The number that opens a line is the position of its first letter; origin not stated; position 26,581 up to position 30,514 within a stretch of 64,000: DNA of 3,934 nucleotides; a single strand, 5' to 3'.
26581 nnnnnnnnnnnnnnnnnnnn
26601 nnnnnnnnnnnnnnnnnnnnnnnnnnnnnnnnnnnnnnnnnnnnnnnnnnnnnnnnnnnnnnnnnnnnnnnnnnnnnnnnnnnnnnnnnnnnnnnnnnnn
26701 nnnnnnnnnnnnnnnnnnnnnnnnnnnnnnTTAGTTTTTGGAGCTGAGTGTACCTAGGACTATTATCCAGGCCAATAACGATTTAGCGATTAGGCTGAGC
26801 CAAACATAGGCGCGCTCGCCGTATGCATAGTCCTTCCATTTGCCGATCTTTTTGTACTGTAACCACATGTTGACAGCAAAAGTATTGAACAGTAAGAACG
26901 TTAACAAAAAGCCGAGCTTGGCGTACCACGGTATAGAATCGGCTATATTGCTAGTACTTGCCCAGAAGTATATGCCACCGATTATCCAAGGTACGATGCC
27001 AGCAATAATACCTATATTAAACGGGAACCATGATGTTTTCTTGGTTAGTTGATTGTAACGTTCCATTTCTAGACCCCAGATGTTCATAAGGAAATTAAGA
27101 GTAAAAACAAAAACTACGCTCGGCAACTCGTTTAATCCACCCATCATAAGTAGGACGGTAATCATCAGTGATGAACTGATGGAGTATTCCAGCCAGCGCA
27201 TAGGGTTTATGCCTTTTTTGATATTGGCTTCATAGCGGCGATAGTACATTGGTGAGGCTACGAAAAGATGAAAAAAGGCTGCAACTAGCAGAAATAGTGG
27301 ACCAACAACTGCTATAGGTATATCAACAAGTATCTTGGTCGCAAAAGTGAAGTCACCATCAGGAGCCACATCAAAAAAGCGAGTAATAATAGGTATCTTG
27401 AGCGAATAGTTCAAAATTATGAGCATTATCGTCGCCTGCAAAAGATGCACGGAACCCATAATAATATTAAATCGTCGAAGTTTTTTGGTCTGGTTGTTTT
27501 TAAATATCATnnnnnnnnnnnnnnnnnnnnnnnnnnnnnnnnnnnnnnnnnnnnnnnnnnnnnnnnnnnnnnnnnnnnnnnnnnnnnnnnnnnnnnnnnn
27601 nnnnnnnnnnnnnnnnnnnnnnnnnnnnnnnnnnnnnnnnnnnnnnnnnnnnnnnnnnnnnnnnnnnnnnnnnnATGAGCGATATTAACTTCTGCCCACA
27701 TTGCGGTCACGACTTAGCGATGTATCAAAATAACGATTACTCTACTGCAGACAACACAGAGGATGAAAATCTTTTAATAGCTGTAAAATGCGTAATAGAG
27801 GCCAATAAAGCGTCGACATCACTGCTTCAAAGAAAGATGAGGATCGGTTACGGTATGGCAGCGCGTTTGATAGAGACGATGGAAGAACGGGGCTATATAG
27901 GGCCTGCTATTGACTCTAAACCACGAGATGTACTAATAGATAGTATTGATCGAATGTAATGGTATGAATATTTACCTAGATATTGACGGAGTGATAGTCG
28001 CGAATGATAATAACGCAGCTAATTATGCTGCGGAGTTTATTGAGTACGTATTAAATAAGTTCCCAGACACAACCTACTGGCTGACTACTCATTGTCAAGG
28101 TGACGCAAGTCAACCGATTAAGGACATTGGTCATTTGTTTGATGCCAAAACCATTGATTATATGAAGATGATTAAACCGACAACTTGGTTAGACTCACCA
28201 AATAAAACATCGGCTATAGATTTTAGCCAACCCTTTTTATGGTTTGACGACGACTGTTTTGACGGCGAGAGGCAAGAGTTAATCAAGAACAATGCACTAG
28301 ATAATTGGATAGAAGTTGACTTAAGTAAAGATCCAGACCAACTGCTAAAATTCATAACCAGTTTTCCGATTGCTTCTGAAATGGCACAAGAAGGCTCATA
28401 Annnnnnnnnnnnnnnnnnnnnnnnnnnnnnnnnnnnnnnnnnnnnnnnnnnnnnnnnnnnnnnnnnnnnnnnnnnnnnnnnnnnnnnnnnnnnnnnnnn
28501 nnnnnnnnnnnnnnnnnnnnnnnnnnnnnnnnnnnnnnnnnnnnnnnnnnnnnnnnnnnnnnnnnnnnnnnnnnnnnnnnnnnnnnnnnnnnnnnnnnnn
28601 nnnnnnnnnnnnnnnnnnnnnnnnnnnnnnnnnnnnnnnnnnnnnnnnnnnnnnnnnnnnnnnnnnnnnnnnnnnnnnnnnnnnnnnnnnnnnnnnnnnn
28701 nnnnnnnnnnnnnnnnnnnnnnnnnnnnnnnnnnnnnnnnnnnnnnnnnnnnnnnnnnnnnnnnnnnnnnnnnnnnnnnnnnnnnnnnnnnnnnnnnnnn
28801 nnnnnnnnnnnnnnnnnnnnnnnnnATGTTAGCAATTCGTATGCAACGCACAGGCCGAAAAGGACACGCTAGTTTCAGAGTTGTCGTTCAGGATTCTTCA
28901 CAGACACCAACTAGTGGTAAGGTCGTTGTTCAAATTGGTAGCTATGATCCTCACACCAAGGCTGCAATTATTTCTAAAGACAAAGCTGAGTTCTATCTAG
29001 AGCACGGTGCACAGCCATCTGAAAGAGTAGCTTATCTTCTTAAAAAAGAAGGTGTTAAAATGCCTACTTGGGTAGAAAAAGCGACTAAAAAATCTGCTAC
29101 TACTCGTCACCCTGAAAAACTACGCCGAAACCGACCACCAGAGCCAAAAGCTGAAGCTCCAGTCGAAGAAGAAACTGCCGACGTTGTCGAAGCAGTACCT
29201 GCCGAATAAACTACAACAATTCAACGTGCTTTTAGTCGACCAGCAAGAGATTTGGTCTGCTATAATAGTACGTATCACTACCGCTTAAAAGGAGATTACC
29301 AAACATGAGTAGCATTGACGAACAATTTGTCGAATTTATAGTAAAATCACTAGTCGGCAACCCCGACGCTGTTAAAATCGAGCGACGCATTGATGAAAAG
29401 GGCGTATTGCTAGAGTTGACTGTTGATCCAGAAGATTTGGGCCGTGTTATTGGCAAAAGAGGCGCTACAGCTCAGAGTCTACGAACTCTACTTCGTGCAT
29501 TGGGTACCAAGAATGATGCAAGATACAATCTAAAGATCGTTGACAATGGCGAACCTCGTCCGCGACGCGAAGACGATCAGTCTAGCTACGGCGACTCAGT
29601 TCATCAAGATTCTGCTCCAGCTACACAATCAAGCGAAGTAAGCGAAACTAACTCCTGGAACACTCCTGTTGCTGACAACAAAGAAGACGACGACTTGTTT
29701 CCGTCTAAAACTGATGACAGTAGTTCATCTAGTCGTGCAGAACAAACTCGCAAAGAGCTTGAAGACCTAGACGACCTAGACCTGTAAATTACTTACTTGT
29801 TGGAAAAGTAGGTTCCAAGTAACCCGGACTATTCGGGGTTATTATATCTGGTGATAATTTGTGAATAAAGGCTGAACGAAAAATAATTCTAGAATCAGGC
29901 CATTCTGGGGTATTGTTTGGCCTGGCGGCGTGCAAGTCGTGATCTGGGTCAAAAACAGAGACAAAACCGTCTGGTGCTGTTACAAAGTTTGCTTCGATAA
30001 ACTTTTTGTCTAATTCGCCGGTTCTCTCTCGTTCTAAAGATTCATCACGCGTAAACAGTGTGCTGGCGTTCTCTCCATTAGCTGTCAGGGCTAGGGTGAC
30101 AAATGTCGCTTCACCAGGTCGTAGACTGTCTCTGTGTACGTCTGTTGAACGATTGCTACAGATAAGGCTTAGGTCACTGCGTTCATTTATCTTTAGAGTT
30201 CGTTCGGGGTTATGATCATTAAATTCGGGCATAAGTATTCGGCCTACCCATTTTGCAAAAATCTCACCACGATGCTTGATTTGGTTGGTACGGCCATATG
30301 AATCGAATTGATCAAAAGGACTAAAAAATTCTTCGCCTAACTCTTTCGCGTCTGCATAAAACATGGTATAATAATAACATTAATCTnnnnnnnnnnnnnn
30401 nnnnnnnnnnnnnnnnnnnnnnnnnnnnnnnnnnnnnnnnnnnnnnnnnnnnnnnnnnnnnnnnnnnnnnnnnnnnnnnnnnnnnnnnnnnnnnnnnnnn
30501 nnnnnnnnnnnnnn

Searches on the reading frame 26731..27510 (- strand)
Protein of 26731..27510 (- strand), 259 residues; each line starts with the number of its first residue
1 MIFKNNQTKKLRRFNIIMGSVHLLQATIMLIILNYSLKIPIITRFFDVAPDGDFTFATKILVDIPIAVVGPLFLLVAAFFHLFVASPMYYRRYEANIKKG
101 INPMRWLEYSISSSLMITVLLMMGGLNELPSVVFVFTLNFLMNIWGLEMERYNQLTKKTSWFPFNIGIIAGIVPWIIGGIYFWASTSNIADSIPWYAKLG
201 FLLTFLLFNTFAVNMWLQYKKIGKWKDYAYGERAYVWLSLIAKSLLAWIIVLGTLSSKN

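Call 16: search_protein_families(library=pfam, proteins=[window:26731-27510:-])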
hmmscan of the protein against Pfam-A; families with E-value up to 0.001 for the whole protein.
window:26731-27510:- (259 aa): 1 family
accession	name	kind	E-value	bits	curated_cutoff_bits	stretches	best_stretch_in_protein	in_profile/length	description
PF18761.7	Heliorhodopsin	-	2.6e-81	273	26.7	1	11-255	1-242/242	Heliorhodopsin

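Call 107: find_homologous_proteins(query=window:26731-27510:-, max_evalue=1e-40)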
Query window:26731-27510:- (259 aa): 2013 proteins with E <= 1e-40 among 2984 candidates; the best 120 are listed.
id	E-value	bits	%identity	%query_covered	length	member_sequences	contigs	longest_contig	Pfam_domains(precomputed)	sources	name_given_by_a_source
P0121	5.0e-163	559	98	100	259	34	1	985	PF18761.8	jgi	-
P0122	1.5e-138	479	82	99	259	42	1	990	PF18761.8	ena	-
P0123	2.3e-137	475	80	99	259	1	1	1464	PF18761.8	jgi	-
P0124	3.5e-128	445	74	98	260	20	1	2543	PF18761.8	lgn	-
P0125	5.6e-127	441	75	98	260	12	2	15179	PF18761.8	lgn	-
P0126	2.2e-125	436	73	98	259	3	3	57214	PF18761.8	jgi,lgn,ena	-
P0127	9.2e-124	430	73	98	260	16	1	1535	PF18761.8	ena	-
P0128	9.1e-123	427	73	98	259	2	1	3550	PF18761.8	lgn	-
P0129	2.4e-122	426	71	98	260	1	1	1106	PF18761.8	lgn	-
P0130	1.2e-121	423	80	88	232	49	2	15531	PF18761.8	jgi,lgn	-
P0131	2.3e-121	423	71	98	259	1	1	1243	PF18761.8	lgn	-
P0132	3.0e-121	422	73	96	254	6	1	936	PF18761.8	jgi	jgi:hypothetical protein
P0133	5.4e-121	421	70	99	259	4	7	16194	PF18761.8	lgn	-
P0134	5.9e-121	421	71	97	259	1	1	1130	PF18761.8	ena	-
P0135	4.5e-120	418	70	98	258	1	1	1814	PF18761.8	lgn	-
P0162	6.2e-113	395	68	97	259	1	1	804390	PF18761.8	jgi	jgi:hypothetical protein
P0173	7.8e-111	388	67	96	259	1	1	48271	PF18761.8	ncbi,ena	ncbi:MAG: heliorhodopsin HeR [Candidatus Saccharibacteria bacterium]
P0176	7.3e-110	385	70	94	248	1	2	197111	PF18761.8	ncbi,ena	-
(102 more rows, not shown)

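Call 108: find_encoding_contigs(protein=P0126, flank=5000, max_places=1)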
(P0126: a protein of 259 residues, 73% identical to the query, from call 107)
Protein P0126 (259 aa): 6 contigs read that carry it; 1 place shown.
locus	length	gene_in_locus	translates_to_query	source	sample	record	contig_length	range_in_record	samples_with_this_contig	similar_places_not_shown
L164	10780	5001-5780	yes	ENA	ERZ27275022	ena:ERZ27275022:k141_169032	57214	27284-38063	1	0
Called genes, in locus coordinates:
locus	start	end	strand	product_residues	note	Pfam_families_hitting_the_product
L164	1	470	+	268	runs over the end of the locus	PF00106:adh_short, PF08659:KR, PF13561:adh_short_C2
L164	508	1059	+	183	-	PF00293:NUDIX, PF14815:NUDIX_4 (weak)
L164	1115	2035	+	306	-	PF00005:ABC_tran, PF13304:AAA_21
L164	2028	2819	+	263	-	PF12679:ABC2_membrane_2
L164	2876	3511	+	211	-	PF11139:SfLAP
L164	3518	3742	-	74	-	PF24717:DUF7672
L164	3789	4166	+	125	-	PF01050:MannoseP_isomer (weak), PF02311:AraC_binding (weak), PF07883:Cupin_2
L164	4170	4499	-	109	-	PF00520:Ion_trans (weak), PF07885:Ion_trans_2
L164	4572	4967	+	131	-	PF03073:TspO_MBR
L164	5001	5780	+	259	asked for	PF18761:Heliorhodopsin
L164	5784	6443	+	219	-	-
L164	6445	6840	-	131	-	PF00173:Cyt-b5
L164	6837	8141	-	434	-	PF01794:Ferric_reduct, PF08022:FAD_binding_8, PF00175:NAD_binding_1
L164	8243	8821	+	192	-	-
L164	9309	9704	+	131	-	-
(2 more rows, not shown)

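Call 109: find_encoding_contigs(protein=P0162, flank=5000, max_places=1)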
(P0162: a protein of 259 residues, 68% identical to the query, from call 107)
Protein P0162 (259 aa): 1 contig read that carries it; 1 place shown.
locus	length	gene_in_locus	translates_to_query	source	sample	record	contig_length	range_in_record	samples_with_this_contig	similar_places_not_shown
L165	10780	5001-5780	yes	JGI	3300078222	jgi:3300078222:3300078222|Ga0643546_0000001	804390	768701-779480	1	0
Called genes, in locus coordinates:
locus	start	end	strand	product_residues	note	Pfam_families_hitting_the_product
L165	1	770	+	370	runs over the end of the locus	PF00188:CAP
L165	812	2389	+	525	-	PF20154:LNT_N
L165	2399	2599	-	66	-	-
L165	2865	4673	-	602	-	PF13522:GATase_6, PF13537:GATase_7, PF01380:SIS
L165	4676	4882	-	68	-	PF04014:MazE_antitoxin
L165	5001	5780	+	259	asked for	PF18761:Heliorhodopsin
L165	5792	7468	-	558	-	PF15420:Abhydrolase_9_N, PF10081:Abhydrolase_9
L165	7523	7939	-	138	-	PF00903:Glyoxalase (faint)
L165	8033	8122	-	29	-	-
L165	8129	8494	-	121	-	PF06983:3-dmu-9_3-mt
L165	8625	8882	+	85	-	PF13376:OmdA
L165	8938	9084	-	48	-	-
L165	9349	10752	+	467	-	PF00079:Serpin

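Call 110: find_encoding_contigs(protein=P0176, flank=5000, max_places=1)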
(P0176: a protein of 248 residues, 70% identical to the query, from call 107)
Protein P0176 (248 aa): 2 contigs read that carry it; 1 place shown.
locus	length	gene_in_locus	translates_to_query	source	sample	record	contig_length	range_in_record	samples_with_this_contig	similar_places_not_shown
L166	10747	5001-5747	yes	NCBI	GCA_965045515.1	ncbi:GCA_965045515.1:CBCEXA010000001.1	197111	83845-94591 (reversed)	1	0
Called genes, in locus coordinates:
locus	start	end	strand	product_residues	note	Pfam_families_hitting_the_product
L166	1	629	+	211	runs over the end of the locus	PF11139:SfLAP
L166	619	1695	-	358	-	PF01702:TGT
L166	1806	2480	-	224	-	-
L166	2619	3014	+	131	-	-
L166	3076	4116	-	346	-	PF06197:DUF998 (weak)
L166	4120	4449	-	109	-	PF00520:Ion_trans (faint), PF07885:Ion_trans_2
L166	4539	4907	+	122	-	PF03073:TspO_MBR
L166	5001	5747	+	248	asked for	PF18761:Heliorhodopsin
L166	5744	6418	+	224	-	-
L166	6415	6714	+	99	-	PF04248:NTP_transf_9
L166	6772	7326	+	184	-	-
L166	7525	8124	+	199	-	-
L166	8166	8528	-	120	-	-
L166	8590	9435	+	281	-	-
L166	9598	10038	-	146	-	PF00173:Cyt-b5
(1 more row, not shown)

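Call 111: find_encoding_contigs(protein=P0173, flank=5000, max_places=1)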
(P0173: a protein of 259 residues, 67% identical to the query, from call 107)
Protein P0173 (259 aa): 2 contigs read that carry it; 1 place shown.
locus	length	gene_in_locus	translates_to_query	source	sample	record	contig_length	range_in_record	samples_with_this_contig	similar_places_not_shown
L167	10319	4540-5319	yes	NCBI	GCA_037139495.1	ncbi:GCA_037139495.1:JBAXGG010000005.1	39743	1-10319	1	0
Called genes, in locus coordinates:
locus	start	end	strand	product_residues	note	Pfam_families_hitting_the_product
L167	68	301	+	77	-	PF22180:RH3_dom (weak)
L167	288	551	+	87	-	PF05016:ParE_toxin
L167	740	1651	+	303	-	PF01381:HTH_3, PF02661:Fic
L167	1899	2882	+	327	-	PF02661:Fic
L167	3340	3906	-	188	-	PF04832:SOUL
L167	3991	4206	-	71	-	PF11160:Hva1_TUDOR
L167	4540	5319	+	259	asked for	PF18761:Heliorhodopsin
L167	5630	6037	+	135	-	PF08570:DUF1761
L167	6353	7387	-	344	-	PF03405:FA_desaturase_2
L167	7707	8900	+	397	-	PF13433:Peripla_BP_5 (weak), PF13458:Peripla_BP_6, PF01094:ANF_receptor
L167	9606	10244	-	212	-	-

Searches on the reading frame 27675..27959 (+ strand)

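Call 16: search_protein_families(library=pfam, proteins=[window:27675-27959:+])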
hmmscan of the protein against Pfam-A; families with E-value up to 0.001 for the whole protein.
window:27675-27959:+ (94 aa): 1 family
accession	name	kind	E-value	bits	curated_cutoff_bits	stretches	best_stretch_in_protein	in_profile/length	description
PF09397.16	FtsK_gamma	-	5.6e-24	84.1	30.6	1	29-88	3-62/63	Ftsk gamma domain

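Call 81: search_protein_families(library=ncbifam, proteins=[window:27675-27959:+], max_evalue=0.01)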
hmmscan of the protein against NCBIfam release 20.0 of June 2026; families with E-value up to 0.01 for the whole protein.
window:27675-27959:+ (94 aa): 1 family
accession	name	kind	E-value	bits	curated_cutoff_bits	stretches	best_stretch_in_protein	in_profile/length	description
NF007615.0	PRK10263.1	equivalog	5.9e-08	30.9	1566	1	34-87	1296-1349/1355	DNA translocase FtsK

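Call 82: search_protein_families(library=phrogs, proteins=[window:27675-27959:+], max_evalue=0.01)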
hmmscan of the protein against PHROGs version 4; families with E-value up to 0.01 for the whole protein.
window:27675-27959:+ (94 aa): 9 families
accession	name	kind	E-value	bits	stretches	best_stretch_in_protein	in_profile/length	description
phrog_13700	-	moron, auxiliary metabolic gene and host takeover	1.6e-15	58.2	1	24-91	59-126/284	FtsK/SpoIIIE-like protein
phrog_22882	-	unknown function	3.8e-11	43.9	1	25-92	5-72/278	-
phrog_6576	-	unknown function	5.3e-10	40.1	1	20-88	158-225/325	-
phrog_29917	-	unknown function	1.9e-09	38.4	1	50-88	1-39/39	-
phrog_36563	-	unknown function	1.8e-08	35.4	1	24-87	177-240/254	-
phrog_6152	-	unknown function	3.6e-08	33.9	1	27-90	276-339/355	-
phrog_4212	-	unknown function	3.9e-07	30.6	1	30-75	142-187/353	-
phrog_4446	-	unknown function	2.2e-06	28.5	1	32-87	7-62/204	-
phrog_1358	-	moron, auxiliary metabolic gene and host takeover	3.1e-05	22.7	1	20-76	855-918/1382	FtsK/SpoIIIE-like protein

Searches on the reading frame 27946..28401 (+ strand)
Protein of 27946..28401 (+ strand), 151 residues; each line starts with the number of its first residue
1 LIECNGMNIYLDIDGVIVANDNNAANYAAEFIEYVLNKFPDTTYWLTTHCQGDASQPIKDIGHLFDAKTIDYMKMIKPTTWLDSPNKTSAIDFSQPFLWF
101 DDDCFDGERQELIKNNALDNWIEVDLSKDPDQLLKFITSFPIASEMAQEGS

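Call 16: search_protein_families(library=pfam, proteins=[window:27946-28401:+])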
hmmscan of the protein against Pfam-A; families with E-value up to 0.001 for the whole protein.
window:27946-28401:+ (151 aa): 0 families

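Call 81: search_protein_families(library=ncbifam, proteins=[window:27946-28401:+], max_evalue=0.01)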
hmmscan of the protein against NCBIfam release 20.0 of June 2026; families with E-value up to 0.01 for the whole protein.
window:27946-28401:+ (151 aa): 0 families

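Call 82: search_protein_families(library=phrogs, proteins=[window:27946-28401:+], max_evalue=0.01)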
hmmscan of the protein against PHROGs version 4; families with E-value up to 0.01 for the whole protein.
window:27946-28401:+ (151 aa): 0 families

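Call 105: search_protein_families(library=pfam, proteins=[window:27946-28401:+], max_evalue=10)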
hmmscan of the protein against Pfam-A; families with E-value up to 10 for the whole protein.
window:27946-28401:+ (151 aa): 0 families

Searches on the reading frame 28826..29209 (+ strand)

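Call 16: search_protein_families(library=pfam, proteins=[window:28826-29209:+])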
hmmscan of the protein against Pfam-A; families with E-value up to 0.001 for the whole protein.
window:28826-29209:+ (127 aa): 1 family
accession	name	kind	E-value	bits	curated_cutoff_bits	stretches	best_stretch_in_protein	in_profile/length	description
PF00886.24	Ribosomal_S16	-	2.5e-11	43.8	27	1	8-65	1-62/62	Ribosomal protein S16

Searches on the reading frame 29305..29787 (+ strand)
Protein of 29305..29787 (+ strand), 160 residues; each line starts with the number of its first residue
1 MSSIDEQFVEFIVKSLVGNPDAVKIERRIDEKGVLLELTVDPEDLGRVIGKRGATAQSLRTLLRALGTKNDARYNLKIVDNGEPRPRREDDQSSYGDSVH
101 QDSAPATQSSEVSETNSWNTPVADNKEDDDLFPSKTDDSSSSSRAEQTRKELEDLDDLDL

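Call 16: search_protein_families(library=pfam, proteins=[window:29305-29787:+])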
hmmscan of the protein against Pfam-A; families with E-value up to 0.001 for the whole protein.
window:29305-29787:+ (160 aa): 1 family
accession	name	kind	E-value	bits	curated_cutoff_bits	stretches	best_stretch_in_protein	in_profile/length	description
PF13083.13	KH_KhpA-B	-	1.9e-22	79.4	32.1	1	6-78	1-73/73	KhpA/KhpB, KH domain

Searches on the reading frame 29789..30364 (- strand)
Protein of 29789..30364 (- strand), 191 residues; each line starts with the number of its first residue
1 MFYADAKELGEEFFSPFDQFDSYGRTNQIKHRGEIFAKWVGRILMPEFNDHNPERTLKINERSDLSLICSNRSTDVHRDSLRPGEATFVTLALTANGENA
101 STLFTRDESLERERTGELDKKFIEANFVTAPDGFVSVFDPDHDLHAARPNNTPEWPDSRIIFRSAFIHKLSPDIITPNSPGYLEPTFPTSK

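Call 57: search_protein_families(library=pfam, proteins=[window:29789-30364:-])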
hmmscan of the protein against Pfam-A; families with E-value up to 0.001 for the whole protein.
window:29789-30364:- (191 aa): 0 families

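Call 81: search_protein_families(library=ncbifam, proteins=[window:29789-30364:-], max_evalue=0.01)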
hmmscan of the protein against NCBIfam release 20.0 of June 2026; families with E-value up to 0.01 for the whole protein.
window:29789-30364:- (191 aa): 0 families

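Call 82: search_protein_families(library=phrogs, proteins=[window:29789-30364:-], max_evalue=0.01)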
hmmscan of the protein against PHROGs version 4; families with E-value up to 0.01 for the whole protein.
window:29789-30364:- (191 aa): 0 families

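Call 105: search_protein_families(library=pfam, proteins=[window:29789-30364:-], max_evalue=10)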
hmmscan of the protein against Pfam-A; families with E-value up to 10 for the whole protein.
window:29789-30364:- (191 aa): 2 families
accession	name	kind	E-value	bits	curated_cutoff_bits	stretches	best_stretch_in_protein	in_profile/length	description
PF24109.1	DUF7384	-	0.032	14.7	27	1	94-142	88-135/153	Family of unknown function (DUF7384)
PF08246.17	Inhibitor_I29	-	0.081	13.7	24.4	1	22-66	11-55/59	Cathepsin propeptide inhibitor domain (I29)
